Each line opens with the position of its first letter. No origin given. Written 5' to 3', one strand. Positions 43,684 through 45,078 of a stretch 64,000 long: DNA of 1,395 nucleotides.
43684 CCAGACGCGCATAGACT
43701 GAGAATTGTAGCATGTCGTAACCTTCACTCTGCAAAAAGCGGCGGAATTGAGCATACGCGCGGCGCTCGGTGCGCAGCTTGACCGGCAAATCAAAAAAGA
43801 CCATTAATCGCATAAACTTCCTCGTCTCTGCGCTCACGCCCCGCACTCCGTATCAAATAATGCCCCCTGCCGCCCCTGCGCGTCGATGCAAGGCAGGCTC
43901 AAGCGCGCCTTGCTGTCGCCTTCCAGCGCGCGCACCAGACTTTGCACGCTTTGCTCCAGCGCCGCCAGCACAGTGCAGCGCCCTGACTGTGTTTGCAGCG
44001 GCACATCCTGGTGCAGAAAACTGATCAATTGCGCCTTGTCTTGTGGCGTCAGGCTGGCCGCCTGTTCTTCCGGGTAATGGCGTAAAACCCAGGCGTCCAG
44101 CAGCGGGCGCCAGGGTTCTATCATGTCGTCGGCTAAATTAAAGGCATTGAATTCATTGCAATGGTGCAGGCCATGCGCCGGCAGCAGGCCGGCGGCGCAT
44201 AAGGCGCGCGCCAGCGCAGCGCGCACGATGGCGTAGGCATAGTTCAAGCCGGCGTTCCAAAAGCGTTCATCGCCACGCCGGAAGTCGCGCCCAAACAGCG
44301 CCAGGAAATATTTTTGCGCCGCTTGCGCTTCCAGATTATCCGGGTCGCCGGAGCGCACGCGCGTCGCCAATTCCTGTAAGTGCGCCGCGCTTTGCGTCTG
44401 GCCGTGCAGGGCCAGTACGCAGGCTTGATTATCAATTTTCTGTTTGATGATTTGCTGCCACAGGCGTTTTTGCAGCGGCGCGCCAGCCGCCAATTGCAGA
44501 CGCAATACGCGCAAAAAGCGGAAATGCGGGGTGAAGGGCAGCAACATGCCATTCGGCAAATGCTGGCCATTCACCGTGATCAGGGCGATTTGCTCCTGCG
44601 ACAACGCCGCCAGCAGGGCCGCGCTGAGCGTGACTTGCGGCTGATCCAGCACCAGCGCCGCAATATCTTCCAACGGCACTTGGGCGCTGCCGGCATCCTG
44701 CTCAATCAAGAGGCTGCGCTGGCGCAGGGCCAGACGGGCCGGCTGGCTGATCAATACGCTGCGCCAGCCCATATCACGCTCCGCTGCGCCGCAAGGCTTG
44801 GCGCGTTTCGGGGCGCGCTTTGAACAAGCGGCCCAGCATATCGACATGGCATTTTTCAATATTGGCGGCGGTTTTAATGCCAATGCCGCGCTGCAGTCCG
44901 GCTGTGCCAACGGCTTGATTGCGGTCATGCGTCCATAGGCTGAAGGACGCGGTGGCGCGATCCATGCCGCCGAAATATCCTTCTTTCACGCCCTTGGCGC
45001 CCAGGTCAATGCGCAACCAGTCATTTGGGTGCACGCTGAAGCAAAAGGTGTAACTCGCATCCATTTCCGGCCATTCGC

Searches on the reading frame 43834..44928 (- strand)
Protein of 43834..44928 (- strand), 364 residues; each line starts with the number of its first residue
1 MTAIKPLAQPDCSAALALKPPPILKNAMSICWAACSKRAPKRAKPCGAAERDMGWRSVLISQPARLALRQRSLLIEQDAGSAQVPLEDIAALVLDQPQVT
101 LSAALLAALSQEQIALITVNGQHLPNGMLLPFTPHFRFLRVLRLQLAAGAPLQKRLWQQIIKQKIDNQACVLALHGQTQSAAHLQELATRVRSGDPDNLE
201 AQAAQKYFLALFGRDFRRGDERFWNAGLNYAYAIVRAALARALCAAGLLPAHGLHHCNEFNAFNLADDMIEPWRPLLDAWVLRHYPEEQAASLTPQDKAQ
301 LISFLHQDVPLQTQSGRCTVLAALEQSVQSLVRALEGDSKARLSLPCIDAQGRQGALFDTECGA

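Call 9: search_protein_families(library=pfam, proteins=[window:43834-44928:-])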
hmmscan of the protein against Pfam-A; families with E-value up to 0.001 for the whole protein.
window:43834-44928:- (364 aa): 1 family
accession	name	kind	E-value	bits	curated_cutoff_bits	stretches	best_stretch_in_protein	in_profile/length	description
PF01867.21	Cas_Cas1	-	8.3e-24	84.7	22.3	1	59-284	3-249/283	CRISPR associated protein Cas1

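Call 20: search_protein_families(library=ncbifam, proteins=[window:43834-44928:-])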
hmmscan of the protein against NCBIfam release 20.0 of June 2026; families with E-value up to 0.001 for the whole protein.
window:43834-44928:- (364 aa): 8 families
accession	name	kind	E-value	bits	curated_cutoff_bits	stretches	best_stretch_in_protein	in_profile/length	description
TIGR03639.1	cas1_NMENI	exception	1.7e-85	286.7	120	1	55-331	1-277/278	type II CRISPR-associated endonuclease Cas1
TIGR00287.1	cas1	equivalog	2.7e-19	69.4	71.7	1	60-341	4-325/327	CRISPR-associated endonuclease Cas1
NF049935.1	cas4g_cas1g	exception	1.5e-16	60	560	1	59-328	219-503/546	CRISPR-associated endonuclease Cas4g/Cas1g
TIGR04093.1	cas1_CYANO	exception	1.4e-13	50.5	385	1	76-284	27-255/334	type I-D CRISPR-associated endonuclease Cas1d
TIGR03640.1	cas1_DVULG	exception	1.1e-08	34.7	385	1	64-277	13-253/340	type I-C CRISPR-associated endonuclease Cas1c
TIGR03983.1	cas1_MYXAN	equivalog_domain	5.2e-06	25.6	358.05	1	206-281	189-264/347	type I-MYXAN CRISPR-associated endonuclease Cas1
TIGR03641.1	cas1_HMARI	exception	2.5e-05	23.7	304.1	1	58-278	3-238/324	type I-B CRISPR-associated endonuclease Cas1b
TIGR03638.1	cas1_ECOLI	exception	9.6e-05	21.7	215.6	0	202-263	147-211/269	type I-E CRISPR-associated endonuclease Cas1e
